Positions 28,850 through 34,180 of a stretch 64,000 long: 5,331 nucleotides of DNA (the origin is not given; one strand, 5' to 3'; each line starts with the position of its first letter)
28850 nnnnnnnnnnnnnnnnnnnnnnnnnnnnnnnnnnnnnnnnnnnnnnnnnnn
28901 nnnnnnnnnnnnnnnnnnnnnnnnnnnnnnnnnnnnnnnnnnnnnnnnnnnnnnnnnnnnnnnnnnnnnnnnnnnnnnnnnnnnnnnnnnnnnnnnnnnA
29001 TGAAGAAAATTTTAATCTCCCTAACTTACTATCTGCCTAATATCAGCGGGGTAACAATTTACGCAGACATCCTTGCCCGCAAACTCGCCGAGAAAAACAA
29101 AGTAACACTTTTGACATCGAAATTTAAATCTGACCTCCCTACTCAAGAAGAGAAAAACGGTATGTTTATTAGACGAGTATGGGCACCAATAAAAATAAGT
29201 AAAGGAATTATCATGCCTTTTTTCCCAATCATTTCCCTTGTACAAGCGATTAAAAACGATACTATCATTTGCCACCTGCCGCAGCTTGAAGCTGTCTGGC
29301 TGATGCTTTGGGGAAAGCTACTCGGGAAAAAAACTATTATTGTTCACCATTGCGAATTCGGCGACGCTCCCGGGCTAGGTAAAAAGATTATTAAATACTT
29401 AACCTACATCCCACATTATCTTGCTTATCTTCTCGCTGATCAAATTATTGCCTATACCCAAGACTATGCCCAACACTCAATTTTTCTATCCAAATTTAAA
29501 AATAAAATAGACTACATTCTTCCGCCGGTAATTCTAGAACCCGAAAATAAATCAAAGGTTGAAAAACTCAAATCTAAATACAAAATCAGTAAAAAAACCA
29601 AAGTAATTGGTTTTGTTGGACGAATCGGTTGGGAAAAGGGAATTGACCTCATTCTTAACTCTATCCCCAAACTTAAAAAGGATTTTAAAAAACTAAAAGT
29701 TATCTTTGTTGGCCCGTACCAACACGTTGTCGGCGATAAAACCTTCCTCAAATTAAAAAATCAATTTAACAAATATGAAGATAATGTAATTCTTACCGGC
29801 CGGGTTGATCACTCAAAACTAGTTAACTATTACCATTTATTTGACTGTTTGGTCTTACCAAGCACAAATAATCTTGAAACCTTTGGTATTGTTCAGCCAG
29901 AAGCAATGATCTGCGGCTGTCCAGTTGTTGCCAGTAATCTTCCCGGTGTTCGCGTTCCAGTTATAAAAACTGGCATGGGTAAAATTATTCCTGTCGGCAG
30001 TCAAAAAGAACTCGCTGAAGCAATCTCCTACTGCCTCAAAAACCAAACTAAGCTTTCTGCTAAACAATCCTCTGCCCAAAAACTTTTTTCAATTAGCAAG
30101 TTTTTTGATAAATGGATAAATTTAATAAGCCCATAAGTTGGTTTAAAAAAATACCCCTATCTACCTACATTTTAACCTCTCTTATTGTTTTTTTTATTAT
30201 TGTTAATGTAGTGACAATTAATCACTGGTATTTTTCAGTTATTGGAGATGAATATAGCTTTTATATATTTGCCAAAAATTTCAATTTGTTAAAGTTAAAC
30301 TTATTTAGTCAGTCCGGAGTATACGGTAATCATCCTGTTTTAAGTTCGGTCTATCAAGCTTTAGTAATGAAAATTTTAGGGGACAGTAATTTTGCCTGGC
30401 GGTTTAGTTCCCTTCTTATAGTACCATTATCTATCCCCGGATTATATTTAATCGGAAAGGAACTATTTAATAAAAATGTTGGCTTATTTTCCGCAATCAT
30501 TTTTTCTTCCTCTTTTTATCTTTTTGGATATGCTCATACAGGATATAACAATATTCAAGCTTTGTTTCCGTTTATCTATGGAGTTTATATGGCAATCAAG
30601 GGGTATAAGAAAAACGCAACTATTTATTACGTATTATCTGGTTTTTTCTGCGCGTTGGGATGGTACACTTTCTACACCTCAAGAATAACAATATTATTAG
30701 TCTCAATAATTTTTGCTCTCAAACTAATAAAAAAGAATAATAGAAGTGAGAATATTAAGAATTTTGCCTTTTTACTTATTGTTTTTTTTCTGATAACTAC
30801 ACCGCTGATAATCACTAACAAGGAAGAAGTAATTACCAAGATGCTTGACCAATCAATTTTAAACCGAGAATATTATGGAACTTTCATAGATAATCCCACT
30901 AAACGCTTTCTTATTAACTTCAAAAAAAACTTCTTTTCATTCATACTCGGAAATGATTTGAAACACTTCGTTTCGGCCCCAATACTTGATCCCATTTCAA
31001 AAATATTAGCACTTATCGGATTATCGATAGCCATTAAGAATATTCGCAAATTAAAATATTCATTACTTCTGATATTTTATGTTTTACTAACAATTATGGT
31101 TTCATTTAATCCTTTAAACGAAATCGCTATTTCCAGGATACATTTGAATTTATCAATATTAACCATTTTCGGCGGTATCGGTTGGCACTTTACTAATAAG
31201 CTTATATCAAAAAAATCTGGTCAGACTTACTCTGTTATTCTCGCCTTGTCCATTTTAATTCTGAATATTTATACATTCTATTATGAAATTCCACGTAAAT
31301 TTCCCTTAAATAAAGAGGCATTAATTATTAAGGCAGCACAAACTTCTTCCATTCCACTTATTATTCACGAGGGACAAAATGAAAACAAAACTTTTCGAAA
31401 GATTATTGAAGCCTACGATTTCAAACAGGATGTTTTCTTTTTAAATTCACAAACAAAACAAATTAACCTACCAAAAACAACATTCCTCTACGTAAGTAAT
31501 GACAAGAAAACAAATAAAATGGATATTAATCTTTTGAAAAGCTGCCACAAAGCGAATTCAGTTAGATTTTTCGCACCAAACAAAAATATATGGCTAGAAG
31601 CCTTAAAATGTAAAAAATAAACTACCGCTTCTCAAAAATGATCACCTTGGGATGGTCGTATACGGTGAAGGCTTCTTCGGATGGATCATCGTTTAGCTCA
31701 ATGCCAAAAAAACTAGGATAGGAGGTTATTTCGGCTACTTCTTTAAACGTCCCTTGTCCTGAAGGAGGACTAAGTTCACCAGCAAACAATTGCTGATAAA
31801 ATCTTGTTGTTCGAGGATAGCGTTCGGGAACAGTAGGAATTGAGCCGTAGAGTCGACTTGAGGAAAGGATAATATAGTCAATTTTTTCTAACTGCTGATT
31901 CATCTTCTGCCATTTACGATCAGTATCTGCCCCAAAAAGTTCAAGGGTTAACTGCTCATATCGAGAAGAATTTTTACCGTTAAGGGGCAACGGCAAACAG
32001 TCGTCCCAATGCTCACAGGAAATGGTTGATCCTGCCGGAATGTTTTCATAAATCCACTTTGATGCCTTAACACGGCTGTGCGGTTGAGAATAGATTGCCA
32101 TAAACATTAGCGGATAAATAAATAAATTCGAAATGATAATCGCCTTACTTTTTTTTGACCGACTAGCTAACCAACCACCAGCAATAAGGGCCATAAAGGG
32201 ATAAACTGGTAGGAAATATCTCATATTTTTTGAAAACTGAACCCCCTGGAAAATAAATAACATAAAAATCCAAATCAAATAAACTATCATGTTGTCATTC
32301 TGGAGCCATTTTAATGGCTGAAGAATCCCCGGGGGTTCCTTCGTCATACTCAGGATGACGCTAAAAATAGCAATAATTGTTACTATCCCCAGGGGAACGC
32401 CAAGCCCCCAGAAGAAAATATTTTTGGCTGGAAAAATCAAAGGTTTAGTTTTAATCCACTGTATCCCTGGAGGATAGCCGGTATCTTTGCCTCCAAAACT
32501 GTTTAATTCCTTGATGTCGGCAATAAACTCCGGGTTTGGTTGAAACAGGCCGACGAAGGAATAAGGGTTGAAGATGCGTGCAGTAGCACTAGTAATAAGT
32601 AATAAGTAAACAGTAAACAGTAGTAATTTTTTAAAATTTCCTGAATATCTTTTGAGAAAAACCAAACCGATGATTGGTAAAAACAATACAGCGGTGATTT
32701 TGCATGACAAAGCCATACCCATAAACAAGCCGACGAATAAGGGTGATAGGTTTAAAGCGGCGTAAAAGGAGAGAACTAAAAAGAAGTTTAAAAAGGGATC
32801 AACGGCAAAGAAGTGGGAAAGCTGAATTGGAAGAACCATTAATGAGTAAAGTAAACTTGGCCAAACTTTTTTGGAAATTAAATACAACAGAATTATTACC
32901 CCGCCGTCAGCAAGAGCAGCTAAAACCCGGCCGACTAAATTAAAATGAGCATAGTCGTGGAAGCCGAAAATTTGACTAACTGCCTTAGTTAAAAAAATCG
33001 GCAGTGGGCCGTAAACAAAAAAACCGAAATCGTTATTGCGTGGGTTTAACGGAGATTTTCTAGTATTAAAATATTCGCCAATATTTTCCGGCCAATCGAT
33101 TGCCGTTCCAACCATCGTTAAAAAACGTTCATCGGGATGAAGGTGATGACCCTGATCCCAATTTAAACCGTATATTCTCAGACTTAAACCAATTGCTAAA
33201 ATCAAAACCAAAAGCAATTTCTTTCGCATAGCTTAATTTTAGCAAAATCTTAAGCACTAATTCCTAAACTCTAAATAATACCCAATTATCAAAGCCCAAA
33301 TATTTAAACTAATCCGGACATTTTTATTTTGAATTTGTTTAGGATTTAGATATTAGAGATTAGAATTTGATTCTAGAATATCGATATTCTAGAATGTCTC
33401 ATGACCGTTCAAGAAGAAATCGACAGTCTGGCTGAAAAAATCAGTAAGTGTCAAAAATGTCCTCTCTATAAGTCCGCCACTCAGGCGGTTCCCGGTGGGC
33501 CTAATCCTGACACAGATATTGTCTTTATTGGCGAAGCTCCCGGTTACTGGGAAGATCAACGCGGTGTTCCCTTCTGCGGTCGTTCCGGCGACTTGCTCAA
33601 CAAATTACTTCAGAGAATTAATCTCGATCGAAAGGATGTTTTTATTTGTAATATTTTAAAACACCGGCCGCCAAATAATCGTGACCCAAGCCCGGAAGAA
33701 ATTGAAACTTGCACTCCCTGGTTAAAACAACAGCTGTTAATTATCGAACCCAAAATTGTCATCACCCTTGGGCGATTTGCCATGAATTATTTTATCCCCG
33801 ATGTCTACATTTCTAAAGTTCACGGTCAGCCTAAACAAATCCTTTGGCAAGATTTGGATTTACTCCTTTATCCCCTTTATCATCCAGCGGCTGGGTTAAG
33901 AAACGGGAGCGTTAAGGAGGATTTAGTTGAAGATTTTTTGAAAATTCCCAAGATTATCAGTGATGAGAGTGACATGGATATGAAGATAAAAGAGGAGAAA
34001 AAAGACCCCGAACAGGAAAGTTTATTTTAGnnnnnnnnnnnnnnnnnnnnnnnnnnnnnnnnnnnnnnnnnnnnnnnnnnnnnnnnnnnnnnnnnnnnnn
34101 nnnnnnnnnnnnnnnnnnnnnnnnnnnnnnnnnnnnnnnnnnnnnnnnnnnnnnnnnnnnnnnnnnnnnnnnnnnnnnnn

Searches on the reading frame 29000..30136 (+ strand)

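Call 36: search_protein_families(library=pfam, proteins=[window:29000-30136:+], max_evalue=0.1)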
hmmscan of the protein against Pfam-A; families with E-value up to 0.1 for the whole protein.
window:29000-30136:+ (378 aa): 4 families
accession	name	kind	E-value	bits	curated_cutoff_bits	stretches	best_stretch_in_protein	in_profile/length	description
PF00534.26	Glycos_transf_1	-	5.9e-34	117.5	26.4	1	188-357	3-166/172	Glycosyl transferases group 1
PF13692.12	Glyco_trans_1_4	-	5.1e-27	95.3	27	1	201-348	2-142/142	Glycosyl transferases group 1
PF13439.12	Glyco_transf_4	-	3e-08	34.3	28.5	1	15-177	1-166/170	Glycosyltransferase Family 4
PF20706.3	GT4-conflict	-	0.022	14.2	26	1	175-317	173-316/385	Family 4 Glycosyltransferase in conflict systems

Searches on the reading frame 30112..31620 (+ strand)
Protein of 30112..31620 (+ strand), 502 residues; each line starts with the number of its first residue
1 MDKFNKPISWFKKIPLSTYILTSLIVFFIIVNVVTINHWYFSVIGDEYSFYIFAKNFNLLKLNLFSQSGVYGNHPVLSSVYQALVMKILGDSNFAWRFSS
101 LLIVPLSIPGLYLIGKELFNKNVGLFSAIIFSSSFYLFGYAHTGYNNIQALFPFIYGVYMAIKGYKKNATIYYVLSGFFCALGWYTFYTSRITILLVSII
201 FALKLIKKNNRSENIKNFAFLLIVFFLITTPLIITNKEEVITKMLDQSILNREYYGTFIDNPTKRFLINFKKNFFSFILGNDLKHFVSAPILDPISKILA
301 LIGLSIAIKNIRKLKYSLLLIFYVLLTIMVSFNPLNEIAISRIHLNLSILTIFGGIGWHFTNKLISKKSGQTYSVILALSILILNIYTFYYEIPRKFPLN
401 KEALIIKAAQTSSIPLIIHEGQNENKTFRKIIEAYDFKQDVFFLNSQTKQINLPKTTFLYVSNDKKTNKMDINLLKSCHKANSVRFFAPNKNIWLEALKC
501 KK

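Call 36: search_protein_families(library=pfam, proteins=[window:30112-31620:+], max_evalue=0.1)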
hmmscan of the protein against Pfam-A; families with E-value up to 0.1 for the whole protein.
window:30112-31620:+ (502 aa): 1 family
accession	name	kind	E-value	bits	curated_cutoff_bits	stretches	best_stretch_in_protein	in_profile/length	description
PF13231.12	PMT_2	-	3.5e-15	57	26.1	1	73-231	1-156/160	Dolichyl-phosphate-mannose-protein mannosyltransferase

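Call 65: search_protein_families(library=ncbifam, proteins=[window:30112-31620:+], max_evalue=0.001)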
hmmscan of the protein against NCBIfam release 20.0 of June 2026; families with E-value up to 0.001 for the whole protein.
window:30112-31620:+ (502 aa): 2 families
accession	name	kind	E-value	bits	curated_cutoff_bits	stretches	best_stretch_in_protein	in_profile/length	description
NF009784.2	PRK13279.1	equivalog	7.7e-08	31.4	567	1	73-234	60-224/539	lipid IV(A) 4-amino-4-deoxy-L-arabinosyltransferase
TIGR04154.1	archaeo_STT3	subfamily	7.8e-05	21.2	450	0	102-251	104-273/831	oligosaccharyl transferase, archaeosortase A system-associated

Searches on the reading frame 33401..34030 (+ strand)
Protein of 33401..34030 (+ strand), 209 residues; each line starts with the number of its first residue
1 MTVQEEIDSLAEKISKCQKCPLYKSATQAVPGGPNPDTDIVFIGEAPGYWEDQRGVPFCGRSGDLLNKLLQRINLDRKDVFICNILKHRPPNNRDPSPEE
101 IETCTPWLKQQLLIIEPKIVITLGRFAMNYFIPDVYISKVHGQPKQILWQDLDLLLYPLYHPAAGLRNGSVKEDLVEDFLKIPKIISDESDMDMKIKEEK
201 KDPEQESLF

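Call 36: search_protein_families(library=pfam, proteins=[window:33401-34030:+], max_evalue=0.1)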
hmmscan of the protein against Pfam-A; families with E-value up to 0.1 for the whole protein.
window:33401-34030:+ (209 aa): 1 family
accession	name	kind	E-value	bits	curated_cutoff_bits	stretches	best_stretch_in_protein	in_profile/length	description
PF03167.25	UDG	-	1.4e-32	113.1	24.3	1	35-173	5-129/141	Uracil DNA glycosylase superfamily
